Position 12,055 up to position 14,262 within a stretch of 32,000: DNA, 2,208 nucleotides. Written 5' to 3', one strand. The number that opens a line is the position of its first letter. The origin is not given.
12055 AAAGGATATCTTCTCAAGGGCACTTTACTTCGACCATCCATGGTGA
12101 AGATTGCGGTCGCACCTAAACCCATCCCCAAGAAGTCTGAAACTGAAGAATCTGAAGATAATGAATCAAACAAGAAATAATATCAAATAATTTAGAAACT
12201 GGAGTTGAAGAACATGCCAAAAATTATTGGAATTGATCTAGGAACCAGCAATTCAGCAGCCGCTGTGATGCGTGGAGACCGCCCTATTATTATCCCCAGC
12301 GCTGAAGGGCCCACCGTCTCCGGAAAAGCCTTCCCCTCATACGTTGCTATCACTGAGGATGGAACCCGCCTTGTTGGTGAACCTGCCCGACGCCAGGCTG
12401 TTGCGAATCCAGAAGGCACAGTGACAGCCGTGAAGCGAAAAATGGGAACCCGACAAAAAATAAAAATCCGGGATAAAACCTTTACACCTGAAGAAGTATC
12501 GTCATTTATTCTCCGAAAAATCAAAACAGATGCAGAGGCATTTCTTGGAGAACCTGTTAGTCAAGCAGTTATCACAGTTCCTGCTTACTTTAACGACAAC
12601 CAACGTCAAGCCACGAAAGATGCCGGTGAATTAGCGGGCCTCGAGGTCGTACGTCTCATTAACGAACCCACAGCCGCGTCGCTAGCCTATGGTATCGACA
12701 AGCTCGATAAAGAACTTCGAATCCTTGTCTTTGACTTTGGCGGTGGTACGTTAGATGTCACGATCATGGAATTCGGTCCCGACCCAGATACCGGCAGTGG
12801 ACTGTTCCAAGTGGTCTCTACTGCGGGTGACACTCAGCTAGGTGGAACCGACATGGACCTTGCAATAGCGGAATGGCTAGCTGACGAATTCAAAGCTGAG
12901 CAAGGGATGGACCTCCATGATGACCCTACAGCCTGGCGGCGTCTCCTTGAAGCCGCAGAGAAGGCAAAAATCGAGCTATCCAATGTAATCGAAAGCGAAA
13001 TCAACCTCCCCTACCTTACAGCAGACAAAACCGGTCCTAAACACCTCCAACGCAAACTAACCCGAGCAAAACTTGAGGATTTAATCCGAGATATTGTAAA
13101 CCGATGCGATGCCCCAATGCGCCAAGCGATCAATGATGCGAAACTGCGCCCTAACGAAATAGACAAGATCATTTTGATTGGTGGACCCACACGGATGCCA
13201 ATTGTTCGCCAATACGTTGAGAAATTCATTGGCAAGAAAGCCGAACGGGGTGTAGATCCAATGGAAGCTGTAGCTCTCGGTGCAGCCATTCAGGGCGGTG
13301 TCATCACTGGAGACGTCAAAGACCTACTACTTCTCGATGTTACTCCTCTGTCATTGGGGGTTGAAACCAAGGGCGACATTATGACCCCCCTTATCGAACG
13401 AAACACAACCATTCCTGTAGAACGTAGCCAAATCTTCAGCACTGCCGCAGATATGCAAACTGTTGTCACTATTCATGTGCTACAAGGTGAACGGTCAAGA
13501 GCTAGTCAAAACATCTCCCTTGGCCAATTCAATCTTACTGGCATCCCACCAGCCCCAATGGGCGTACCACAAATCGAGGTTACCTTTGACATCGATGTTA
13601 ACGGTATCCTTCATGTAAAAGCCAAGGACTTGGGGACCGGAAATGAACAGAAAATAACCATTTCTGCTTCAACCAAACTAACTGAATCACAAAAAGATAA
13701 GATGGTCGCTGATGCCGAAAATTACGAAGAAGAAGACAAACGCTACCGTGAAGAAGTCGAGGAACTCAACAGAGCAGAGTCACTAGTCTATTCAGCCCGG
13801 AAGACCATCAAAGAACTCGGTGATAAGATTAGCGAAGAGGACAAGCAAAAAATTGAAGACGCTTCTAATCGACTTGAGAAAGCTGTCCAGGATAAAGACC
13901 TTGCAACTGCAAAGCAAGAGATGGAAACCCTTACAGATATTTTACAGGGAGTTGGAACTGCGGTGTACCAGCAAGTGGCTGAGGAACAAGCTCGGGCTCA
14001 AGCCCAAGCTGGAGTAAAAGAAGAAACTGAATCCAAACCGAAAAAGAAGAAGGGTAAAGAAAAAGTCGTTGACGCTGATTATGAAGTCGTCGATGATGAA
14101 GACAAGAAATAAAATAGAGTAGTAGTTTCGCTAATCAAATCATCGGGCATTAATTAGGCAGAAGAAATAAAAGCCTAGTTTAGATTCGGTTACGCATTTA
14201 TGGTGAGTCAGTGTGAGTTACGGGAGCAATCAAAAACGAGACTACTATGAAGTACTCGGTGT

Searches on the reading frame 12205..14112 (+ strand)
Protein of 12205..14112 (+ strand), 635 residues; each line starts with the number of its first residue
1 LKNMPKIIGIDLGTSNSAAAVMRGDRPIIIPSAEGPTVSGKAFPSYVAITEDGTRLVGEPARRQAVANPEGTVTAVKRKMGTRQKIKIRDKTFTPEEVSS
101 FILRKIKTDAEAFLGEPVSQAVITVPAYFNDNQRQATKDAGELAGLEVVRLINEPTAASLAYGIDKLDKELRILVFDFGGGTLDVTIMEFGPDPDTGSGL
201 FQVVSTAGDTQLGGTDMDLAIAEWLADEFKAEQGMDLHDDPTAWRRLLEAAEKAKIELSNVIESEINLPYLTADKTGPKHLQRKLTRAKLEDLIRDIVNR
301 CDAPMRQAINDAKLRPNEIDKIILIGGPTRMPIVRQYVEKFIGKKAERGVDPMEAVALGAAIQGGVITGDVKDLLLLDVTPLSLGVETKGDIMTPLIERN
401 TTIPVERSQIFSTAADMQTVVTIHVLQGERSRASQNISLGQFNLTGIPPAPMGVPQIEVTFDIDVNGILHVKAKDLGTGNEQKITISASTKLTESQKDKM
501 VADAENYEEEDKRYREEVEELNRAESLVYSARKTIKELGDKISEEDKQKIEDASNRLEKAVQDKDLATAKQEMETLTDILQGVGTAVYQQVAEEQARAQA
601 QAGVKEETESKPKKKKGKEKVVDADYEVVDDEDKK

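Call 12: search_protein_families(library=pfam, proteins=[window:12205-14112:+], max_evalue=0.001)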
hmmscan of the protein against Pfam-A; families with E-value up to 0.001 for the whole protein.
window:12205-14112:+ (635 aa): 2 families
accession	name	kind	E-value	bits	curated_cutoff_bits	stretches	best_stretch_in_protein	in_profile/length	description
PF00012.26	HSP70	-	3.9e-217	722.7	20.6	2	86-589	101-599/599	Hsp70 protein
PF06723.19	MreB_Mbl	-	5.4e-13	48.9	27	1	7-362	3-317/327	MreB/Mbl protein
